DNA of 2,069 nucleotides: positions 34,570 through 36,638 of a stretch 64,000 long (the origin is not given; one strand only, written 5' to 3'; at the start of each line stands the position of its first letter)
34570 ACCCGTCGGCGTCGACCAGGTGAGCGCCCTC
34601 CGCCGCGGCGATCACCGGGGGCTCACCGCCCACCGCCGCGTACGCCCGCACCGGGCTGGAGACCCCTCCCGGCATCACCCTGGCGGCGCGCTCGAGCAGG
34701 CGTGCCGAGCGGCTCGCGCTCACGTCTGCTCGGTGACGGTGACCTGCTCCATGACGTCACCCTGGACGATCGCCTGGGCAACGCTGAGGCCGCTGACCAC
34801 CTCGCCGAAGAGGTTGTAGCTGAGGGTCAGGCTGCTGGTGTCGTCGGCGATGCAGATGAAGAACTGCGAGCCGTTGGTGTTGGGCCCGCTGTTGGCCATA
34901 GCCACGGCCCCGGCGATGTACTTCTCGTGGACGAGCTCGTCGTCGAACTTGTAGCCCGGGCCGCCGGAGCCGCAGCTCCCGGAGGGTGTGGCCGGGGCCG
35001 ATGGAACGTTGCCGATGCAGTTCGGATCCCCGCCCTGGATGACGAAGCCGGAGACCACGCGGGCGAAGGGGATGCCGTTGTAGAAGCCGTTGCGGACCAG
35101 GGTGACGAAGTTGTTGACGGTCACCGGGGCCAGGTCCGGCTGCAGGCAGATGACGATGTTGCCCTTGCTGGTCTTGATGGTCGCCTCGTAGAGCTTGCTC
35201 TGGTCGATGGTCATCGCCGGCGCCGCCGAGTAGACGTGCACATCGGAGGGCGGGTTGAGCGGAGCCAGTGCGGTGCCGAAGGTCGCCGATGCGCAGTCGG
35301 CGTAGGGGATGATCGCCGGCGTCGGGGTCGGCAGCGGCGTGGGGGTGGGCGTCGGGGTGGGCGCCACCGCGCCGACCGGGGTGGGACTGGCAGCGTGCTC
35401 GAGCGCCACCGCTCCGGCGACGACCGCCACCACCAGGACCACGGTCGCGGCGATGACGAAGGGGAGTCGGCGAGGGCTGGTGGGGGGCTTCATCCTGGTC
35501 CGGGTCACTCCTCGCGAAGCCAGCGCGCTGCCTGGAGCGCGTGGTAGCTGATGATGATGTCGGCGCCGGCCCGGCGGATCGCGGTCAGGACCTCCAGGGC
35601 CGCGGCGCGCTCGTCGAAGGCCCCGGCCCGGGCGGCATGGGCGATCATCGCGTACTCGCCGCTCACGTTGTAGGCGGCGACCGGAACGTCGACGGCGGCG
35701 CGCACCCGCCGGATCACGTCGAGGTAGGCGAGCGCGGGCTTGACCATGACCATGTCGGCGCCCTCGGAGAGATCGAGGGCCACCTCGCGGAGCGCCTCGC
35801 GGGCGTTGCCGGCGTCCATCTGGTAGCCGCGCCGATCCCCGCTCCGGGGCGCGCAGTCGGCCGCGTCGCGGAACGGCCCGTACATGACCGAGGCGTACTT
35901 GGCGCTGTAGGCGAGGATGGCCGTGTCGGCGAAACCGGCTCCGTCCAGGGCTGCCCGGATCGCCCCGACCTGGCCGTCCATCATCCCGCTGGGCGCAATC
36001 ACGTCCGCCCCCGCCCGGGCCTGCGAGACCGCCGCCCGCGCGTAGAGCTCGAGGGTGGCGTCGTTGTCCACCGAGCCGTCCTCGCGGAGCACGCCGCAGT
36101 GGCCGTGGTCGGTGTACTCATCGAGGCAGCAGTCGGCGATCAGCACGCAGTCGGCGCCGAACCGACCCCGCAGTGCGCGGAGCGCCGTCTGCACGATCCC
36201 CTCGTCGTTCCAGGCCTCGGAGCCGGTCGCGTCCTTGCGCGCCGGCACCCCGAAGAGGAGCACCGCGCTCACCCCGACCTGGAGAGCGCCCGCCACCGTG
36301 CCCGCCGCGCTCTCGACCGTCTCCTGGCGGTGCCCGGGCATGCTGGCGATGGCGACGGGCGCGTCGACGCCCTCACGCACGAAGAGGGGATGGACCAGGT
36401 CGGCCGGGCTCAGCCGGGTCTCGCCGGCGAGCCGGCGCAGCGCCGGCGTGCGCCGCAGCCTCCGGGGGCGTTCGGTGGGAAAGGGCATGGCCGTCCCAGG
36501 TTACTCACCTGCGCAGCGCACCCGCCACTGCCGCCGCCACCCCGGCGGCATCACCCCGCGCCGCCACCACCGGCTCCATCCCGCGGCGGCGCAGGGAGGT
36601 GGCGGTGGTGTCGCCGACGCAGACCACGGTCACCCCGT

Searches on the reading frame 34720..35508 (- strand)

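Call 59: search_protein_families(library=pfam, proteins=[window:34720-35508:-], max_evalue=0.001)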
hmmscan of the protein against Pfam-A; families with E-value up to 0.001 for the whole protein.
window:34720-35508:- (262 aa): 1 family
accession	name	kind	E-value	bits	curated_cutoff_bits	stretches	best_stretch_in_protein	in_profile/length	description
PF00160.26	Pro_isomerase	-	4.2e-37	128.3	21.7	1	110-256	3-146/159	Cyclophilin type peptidyl-prolyl cis-trans isomerase/CLD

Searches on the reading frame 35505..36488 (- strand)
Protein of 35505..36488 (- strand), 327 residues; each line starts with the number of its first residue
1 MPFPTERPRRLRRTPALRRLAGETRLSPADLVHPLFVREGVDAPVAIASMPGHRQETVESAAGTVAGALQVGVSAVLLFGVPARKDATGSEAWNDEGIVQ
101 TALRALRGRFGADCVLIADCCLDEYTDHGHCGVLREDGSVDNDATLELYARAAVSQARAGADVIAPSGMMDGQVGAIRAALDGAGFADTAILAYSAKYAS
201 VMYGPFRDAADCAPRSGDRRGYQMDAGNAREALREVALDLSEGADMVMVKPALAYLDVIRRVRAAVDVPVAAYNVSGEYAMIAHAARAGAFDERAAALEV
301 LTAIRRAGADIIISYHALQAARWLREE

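Call 59: search_protein_families(library=pfam, proteins=[window:35505-36488:-], max_evalue=0.001)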
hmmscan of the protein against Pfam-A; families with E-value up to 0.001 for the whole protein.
window:35505-36488:- (327 aa): 1 family
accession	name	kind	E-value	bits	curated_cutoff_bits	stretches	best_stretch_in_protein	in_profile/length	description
PF00490.27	ALAD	-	5.5e-139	463.2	24.6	1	6-323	2-317/317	Delta-aminolevulinic acid dehydratase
